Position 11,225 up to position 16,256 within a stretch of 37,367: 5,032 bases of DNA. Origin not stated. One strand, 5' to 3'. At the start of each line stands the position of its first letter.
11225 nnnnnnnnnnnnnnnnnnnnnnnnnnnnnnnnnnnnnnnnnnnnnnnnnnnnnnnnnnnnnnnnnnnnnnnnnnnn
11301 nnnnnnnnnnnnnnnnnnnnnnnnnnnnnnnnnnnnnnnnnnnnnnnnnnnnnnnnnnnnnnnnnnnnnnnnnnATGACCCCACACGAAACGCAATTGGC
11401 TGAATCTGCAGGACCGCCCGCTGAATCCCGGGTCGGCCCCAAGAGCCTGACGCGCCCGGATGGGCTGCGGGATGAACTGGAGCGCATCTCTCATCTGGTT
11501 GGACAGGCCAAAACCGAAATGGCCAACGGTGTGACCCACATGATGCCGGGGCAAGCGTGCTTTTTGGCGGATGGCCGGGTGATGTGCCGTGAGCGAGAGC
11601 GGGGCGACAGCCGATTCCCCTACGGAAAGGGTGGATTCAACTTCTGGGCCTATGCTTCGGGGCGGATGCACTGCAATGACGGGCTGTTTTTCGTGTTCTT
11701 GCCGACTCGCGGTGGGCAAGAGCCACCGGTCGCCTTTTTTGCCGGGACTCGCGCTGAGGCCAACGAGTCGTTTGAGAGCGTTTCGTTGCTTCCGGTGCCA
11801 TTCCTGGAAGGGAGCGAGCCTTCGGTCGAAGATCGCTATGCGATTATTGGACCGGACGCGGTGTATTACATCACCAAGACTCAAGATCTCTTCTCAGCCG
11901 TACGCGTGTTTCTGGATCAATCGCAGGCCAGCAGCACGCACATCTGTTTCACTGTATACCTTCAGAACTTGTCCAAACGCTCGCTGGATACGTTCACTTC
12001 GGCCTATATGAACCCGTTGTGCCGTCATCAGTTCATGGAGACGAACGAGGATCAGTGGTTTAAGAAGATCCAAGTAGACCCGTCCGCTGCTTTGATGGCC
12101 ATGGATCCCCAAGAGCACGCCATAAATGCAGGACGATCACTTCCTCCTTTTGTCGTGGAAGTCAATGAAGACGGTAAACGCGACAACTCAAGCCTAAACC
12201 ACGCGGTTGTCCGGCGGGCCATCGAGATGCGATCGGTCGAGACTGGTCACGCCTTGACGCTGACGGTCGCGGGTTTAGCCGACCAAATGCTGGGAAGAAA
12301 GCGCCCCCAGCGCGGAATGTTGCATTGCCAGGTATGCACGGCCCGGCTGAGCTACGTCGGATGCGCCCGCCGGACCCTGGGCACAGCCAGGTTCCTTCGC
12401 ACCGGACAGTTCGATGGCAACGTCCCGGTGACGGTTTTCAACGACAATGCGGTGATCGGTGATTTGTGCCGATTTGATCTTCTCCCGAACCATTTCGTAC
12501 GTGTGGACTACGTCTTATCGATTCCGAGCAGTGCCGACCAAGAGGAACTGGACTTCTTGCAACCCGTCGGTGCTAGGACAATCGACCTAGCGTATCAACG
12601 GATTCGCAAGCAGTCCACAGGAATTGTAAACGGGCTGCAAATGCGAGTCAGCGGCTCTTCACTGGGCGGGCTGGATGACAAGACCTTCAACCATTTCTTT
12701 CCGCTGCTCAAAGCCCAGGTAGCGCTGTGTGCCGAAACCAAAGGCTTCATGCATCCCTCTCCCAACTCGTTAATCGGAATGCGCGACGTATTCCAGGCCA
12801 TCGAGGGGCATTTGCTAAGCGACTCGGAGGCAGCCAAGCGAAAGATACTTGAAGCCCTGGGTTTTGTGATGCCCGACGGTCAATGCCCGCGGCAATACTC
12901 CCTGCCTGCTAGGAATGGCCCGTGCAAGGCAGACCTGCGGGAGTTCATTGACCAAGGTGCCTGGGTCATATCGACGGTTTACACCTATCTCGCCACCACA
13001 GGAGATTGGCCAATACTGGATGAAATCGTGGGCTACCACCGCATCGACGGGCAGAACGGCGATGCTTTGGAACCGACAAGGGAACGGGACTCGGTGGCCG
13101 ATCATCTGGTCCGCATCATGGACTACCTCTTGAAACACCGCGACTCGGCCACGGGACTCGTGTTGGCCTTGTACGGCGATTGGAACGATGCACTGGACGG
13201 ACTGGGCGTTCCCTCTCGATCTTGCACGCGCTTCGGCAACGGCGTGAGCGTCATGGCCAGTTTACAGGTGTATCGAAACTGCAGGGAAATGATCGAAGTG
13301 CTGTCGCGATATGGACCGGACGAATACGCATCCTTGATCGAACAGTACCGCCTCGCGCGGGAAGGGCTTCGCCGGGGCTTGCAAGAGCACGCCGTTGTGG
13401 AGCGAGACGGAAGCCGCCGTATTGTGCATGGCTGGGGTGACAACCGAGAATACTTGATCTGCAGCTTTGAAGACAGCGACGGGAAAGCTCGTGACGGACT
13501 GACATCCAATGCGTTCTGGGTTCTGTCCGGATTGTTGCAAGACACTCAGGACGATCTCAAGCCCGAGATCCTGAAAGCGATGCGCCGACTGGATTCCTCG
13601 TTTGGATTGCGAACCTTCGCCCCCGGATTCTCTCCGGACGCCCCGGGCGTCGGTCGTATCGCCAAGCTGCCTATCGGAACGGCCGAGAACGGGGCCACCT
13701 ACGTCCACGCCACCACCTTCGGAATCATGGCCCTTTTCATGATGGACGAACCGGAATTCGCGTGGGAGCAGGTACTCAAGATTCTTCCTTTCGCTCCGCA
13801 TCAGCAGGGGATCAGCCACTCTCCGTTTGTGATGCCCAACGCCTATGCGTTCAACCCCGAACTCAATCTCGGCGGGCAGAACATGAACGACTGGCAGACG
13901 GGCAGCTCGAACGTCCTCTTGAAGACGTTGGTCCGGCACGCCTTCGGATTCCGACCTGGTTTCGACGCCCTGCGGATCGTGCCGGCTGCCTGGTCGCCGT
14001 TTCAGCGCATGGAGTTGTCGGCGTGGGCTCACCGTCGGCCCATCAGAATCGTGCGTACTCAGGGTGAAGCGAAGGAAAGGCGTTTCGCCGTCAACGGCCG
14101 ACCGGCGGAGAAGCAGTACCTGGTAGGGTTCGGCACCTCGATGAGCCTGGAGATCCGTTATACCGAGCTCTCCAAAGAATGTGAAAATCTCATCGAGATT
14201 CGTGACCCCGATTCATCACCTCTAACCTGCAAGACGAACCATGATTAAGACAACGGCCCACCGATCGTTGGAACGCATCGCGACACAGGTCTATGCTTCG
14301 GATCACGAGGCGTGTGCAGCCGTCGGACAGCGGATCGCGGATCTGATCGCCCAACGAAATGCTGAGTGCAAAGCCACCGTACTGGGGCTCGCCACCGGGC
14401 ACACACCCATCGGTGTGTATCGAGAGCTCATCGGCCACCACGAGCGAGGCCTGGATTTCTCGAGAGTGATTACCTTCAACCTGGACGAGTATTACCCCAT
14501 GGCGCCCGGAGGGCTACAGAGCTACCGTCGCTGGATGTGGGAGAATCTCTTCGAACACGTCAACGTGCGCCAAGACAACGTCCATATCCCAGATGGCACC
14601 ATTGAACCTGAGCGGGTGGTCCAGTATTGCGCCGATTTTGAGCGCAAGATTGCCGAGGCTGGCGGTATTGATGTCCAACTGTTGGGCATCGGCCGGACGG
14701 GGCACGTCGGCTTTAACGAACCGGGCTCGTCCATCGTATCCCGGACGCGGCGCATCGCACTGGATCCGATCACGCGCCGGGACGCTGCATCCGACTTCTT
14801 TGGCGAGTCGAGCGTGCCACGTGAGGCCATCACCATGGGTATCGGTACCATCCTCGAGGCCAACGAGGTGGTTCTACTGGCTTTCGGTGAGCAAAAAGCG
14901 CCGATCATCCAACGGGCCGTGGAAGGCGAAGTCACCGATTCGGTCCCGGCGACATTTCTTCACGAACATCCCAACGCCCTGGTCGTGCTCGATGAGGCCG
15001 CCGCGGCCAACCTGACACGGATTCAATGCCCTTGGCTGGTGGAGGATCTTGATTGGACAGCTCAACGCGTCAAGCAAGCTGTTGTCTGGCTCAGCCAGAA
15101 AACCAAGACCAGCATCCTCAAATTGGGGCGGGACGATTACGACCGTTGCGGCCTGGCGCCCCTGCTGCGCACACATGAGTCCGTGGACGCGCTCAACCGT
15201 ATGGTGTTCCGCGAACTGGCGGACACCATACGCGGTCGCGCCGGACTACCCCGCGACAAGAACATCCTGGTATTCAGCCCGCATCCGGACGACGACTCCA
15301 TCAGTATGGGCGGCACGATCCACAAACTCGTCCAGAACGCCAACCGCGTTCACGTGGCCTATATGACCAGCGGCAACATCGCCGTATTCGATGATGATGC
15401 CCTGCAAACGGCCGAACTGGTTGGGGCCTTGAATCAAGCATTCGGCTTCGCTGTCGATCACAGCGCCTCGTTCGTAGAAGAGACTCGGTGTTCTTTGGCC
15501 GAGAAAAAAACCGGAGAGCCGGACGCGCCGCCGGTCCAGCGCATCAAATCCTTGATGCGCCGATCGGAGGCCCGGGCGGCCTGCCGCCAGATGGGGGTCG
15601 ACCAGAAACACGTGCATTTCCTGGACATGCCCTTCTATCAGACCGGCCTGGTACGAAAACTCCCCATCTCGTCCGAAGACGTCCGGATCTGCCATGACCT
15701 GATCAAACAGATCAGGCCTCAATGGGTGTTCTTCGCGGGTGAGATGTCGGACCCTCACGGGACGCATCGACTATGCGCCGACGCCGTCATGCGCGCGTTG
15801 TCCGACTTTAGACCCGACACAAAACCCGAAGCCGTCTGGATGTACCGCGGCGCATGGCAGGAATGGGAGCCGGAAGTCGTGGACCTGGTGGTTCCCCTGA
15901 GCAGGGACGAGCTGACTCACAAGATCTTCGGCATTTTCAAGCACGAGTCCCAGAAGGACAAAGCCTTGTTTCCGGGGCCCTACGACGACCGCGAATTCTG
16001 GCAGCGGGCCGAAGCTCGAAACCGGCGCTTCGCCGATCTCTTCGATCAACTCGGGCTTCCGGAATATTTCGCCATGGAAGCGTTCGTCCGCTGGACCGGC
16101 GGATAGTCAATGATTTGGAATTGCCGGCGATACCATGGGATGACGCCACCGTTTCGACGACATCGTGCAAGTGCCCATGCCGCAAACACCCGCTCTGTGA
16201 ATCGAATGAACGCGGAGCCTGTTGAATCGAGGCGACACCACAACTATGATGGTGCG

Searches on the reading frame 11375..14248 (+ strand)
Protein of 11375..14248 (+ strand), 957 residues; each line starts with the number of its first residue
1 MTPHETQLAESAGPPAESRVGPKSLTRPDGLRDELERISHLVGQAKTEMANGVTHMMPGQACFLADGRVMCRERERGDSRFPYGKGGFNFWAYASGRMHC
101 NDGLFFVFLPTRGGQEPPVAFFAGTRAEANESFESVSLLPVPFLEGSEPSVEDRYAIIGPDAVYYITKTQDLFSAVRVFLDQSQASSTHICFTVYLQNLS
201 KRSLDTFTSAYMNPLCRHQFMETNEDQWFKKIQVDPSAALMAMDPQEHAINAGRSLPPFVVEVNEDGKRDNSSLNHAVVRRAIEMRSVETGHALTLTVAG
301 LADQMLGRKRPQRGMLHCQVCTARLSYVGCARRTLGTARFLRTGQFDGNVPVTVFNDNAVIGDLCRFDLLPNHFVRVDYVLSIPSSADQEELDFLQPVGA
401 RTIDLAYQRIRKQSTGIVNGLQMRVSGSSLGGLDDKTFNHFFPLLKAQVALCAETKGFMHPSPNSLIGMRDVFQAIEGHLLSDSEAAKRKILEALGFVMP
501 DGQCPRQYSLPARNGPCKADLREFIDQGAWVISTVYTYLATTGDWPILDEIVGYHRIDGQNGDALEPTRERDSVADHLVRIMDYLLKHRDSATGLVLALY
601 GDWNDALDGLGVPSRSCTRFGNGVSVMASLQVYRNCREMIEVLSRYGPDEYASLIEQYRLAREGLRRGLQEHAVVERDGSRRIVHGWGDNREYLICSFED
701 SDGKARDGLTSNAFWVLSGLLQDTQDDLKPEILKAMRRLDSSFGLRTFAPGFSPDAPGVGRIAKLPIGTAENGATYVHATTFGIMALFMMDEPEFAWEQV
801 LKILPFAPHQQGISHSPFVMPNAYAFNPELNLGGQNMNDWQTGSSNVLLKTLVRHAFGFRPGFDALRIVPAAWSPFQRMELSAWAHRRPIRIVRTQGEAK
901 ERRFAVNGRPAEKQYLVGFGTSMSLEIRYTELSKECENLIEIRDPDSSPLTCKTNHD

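Call 6: search_protein_families(library=pfam, proteins=[window:11375-14248:+], max_evalue=0.01)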
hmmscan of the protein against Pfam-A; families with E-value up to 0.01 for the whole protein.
window:11375-14248:+ (957 aa): 1 family
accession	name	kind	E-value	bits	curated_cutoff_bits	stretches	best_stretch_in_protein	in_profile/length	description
PF17167.11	Glyco_hydro_94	-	5.8e-25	88.3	27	1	465-855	49-417/420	Glycosyl hydrolase 94 superfamily, catalytic domain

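Call 8: search_protein_families(library=ncbifam, proteins=[window:11375-14248:+], max_evalue=0.1)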
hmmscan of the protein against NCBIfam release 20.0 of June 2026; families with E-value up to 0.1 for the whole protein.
window:11375-14248:+ (957 aa): 0 families

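Call 19: search_solved_structures(query=window:11375-14248:+, max_evalue=0.01)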
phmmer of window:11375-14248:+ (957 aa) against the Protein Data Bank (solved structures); distinct sequences matched with E-value up to 0.01: 17.
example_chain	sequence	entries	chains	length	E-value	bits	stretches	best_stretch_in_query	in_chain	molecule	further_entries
8rf9_A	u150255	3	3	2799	4.6e-22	80.7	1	408-898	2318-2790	Cyclic beta 1-2 glucan synthetase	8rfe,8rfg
8rf0_A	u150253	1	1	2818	4.7e-22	80.7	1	408-898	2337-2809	Cyclic beta-(1,2)-glucan synthase NdvB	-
4zle_A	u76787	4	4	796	1.5e-16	62.5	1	526-875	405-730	Putative b-glycan phosphorylase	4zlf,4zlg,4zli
2cqs_A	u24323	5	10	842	2.6e-16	61.7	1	459-896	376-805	Cellobiose Phosphorylase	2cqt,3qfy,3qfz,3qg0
3afj_A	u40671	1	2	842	4.1e-16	61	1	459-896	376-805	Cellobiose Phosphorylase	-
3s4c_A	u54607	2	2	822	1.3e-15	59.4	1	463-914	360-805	Lactose Phosphorylase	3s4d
3act_A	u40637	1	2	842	2.4e-15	58.5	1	459-896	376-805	Cellobiose Phosphorylase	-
8ho9_A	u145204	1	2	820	2.7e-15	58.3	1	467-876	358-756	Cellobiose phosphorylase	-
3qde_A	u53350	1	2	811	3.8e-15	57.8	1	467-876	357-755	Cellobiose phosphorylase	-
8ho7_A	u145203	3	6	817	3.9e-15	57.8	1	467-876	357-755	Cellobiose phosphorylase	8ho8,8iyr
8hob_A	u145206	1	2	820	5.9e-15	57.2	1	467-876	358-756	Cellobiose phosphorylase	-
3acs_A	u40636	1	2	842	6.1e-15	57.2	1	459-896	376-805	Cellobiose Phosphorylase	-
3rrs_A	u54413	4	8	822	9.3e-15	56.6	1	463-914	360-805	Cellobiose phosphorylase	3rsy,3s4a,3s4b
8bou_A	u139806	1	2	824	2.2e-13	52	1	525-882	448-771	N,N'-diacetylchitobiose phosphorylase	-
1v7v_A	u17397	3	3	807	2.3e-11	45.3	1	526-881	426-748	chitobiose phosphorylase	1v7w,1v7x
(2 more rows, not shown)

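Call 39: search_solved_structures(query=window:11375-14248:+, max_evalue=1e-15, show_alignments=4)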
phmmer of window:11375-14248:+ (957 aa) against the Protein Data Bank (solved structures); distinct sequences matched with E-value up to 1e-15: 5.
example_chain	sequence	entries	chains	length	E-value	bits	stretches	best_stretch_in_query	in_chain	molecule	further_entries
8rf9_A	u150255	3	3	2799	4.6e-22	80.7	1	408-898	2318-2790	Cyclic beta 1-2 glucan synthetase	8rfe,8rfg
8rf0_A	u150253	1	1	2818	4.7e-22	80.7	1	408-898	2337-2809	Cyclic beta-(1,2)-glucan synthase NdvB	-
4zle_A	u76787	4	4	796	1.5e-16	62.5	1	526-875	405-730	Putative b-glycan phosphorylase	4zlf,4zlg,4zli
2cqs_A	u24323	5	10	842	2.6e-16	61.7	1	459-896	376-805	Cellobiose Phosphorylase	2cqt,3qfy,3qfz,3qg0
3afj_A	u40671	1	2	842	4.1e-16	61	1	459-896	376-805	Cellobiose Phosphorylase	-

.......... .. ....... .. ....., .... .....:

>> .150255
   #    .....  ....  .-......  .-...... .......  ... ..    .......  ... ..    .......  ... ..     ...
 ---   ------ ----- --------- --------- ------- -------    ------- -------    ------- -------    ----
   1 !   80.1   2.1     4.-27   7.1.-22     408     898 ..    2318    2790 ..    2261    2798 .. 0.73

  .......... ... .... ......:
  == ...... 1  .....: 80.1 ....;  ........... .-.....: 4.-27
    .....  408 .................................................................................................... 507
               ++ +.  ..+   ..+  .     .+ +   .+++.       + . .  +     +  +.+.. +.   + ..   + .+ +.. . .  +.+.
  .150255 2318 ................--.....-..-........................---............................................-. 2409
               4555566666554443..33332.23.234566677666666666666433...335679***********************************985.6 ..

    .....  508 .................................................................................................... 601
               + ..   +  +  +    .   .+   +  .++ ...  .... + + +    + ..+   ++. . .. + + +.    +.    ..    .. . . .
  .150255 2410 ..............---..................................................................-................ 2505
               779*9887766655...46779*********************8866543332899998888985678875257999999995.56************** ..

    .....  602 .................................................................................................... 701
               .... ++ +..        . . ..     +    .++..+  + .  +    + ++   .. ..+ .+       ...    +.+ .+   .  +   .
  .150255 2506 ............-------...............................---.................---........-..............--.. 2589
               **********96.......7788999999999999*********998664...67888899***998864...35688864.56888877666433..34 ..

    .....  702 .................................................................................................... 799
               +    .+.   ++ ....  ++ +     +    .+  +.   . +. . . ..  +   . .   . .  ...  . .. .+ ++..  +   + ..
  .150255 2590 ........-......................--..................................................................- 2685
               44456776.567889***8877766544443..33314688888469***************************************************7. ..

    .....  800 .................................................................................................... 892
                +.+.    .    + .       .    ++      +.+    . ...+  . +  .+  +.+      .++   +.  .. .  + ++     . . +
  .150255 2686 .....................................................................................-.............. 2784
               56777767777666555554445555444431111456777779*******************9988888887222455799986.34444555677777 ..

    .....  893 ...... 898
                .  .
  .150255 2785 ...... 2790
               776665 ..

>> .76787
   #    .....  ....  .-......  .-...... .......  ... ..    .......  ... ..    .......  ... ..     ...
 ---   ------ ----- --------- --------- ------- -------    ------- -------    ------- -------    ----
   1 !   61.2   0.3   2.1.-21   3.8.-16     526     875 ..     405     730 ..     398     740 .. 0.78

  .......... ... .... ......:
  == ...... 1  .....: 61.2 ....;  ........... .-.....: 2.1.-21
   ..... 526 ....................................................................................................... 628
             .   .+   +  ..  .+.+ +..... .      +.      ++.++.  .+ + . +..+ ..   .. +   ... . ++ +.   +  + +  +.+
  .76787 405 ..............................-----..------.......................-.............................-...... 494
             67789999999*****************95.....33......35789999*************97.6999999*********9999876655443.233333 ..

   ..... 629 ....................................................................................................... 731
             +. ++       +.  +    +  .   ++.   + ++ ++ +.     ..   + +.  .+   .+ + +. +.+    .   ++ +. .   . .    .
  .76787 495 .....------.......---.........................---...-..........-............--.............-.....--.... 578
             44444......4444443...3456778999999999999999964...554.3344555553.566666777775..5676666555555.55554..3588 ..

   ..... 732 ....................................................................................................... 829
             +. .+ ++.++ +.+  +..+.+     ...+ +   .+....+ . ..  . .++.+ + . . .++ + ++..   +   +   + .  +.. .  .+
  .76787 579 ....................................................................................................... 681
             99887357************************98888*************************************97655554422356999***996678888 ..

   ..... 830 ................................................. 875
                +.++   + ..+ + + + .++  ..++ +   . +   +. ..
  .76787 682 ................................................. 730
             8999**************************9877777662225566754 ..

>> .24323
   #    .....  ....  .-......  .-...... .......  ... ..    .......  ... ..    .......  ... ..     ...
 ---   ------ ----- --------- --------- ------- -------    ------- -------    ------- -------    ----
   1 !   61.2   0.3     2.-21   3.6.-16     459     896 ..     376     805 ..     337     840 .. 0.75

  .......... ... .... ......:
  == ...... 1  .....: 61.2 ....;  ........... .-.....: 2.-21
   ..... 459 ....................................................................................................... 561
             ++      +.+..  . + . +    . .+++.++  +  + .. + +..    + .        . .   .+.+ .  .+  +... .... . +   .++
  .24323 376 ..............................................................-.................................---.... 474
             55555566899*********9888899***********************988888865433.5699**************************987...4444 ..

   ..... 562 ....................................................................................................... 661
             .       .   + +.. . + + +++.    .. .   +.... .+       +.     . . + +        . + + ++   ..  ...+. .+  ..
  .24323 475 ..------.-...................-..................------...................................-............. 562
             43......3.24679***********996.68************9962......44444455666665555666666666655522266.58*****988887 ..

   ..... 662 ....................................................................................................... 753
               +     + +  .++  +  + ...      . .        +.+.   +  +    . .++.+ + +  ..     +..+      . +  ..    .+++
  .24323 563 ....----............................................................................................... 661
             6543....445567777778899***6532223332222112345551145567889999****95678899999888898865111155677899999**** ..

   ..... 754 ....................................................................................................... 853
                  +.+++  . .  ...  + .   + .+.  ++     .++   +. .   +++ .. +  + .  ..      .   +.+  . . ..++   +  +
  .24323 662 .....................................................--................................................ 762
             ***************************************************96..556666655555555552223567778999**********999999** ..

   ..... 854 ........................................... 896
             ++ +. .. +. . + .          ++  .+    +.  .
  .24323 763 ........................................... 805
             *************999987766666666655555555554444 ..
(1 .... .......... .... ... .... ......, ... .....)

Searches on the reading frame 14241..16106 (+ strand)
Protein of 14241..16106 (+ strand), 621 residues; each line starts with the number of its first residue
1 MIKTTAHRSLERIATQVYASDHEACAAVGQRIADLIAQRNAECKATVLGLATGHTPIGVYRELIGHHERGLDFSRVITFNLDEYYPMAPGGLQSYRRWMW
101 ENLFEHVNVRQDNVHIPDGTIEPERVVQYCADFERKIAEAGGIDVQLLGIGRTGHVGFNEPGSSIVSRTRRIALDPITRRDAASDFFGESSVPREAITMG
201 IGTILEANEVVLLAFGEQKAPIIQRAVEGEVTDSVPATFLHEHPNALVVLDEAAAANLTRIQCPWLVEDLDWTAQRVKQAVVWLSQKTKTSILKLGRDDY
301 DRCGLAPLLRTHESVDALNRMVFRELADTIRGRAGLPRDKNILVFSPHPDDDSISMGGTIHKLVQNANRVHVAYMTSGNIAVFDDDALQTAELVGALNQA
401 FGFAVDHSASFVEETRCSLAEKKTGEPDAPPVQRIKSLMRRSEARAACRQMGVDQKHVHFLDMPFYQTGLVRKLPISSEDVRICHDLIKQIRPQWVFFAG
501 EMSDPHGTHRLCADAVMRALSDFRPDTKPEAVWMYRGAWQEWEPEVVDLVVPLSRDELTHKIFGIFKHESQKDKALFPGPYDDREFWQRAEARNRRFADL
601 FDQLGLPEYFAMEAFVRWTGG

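Call 42: search_protein_families(library=pfam, proteins=[window:14241-16106:+], max_evalue=0.001)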
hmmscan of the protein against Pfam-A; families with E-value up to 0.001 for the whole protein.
window:14241-16106:+ (621 aa): 2 families
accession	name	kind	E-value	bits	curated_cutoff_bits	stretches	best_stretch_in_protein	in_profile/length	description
PF02585.22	PIG-L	-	2.7e-22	80.1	28.2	1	343-519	1-128/129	GlcNAc-PI de-N-acetylase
PF01182.26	Glucosamine_iso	-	1.3e-19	71.4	27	1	21-243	3-219/225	Glucosamine-6-phosphate isomerases/6-phosphogluconolactonase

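Call 80: search_protein_families(library=ncbifam, proteins=[window:14241-16106:+], max_evalue=0.001)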
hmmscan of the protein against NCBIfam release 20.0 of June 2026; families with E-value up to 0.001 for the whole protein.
window:14241-16106:+ (621 aa): 10 families
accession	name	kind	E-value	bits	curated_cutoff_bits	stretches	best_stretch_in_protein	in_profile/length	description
NF002557.0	PRK02122.1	subfamily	1.2e-259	862.8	384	1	4-619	20-651/653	glucosamine-6-phosphate deaminase-like protein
NF001684.0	PRK00443.1-4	subfamily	1.7e-73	247.4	326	1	26-259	10-242/260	glucosamine-6-phosphate deaminase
TIGR00502.1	nagB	equivalog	3.2e-70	236.4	236.9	1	24-259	12-248/259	glucosamine-6-phosphate deaminase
NF001685.0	PRK00443.1-5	equivalog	1.5e-45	155.6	513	1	39-258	28-247/266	glucosamine-6-phosphate deaminase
NF001682.0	PRK00443.1-1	equivalog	2e-43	148.7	528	1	42-255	26-231/262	glucosamine-6-phosphate deaminase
NF009022.0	PRK12358.1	equivalog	3.1e-30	105.4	247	1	42-259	26-238/239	glucosamine-6-phosphate deaminase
NF007291.0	PRK09762.1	equivalog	7.6e-29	101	271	1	23-251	10-234/236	galactosamine-6-phosphate isomerase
TIGR01198.1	pgl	equivalog_domain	1.7e-18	67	124.45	1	17-257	1-233/234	6-phosphogluconolactonase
TIGR04001.1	thiol_BshB1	equivalog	5.8e-12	45.8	182.5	1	341-381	3-43/226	bacillithiol biosynthesis deacetylase BshB1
TIGR04000.1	thiol_BshB2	equivalog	2.8e-09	37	195.25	0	341-379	2-40/217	bacillithiol biosynthesis deacetylase BshB2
